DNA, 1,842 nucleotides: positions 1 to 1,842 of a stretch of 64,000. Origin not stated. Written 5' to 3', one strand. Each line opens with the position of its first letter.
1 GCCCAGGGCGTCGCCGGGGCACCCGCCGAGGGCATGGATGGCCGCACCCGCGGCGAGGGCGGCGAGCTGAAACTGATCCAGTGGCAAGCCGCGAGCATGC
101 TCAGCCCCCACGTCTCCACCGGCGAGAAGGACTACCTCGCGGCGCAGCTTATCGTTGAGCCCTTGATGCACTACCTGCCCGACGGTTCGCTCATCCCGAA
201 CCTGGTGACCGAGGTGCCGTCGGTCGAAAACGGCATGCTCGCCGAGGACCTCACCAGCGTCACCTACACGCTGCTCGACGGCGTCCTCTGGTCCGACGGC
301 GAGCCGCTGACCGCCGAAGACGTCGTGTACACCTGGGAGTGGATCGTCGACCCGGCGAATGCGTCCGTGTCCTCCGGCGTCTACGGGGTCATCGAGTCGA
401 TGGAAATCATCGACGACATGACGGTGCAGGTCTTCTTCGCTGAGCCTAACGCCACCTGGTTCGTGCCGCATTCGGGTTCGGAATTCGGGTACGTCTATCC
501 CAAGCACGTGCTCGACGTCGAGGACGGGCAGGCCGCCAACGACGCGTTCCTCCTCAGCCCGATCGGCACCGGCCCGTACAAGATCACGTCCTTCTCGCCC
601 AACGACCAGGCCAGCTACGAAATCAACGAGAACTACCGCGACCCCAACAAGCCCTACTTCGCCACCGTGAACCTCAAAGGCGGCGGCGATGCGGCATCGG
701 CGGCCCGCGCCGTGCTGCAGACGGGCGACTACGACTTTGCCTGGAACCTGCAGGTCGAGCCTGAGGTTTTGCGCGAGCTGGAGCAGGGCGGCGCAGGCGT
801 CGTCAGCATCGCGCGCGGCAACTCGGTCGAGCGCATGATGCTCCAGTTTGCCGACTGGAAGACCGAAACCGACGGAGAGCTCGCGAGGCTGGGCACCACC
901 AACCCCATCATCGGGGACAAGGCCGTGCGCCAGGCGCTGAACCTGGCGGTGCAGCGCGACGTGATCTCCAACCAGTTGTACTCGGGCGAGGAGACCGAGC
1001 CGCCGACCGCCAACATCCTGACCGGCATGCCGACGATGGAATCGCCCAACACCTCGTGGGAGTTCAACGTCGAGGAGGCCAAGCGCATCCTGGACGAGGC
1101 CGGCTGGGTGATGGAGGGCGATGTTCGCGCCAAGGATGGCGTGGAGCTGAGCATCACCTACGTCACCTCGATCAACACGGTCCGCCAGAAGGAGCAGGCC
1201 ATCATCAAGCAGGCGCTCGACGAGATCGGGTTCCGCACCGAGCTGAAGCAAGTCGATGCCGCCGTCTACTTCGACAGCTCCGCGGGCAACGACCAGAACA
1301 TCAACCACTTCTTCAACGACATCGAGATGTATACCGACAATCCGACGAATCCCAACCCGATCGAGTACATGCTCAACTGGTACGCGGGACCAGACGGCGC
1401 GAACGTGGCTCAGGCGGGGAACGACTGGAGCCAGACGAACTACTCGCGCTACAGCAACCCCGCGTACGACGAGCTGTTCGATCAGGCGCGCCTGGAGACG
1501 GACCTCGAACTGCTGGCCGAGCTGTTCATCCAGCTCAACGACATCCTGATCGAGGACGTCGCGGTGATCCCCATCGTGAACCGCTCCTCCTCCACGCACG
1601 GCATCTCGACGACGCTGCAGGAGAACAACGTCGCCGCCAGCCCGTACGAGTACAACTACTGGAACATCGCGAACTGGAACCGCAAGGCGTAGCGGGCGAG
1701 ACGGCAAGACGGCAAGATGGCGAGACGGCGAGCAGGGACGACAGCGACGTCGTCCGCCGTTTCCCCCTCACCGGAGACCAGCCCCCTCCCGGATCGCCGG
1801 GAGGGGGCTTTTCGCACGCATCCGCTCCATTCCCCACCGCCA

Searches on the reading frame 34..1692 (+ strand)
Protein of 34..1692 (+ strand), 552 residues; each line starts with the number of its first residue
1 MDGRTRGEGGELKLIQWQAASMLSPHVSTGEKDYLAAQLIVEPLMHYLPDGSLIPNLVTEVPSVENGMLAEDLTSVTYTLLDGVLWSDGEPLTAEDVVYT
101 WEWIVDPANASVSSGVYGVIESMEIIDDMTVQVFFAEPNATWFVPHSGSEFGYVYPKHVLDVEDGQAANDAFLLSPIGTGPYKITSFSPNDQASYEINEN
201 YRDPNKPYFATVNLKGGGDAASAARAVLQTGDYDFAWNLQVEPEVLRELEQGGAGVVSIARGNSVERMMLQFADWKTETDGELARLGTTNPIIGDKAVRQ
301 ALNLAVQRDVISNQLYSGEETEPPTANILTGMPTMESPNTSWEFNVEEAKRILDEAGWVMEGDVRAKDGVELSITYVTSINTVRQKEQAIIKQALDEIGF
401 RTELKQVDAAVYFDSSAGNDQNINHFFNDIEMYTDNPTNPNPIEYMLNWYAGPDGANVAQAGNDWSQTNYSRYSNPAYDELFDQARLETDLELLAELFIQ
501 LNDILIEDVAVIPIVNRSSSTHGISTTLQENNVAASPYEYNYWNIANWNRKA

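Call 19: search_protein_families(library=pfam, proteins=[window:34-1692:+], max_evalue=0.001)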
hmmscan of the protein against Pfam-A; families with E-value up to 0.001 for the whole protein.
window:34-1692:+ (552 aa): 1 family
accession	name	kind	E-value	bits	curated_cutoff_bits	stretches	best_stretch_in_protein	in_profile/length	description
PF00496.27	SBP_bac_5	-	1.4e-62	212.4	32.4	1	70-451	13-362/368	Bacterial extracellular solute-binding proteins, family 5 Middle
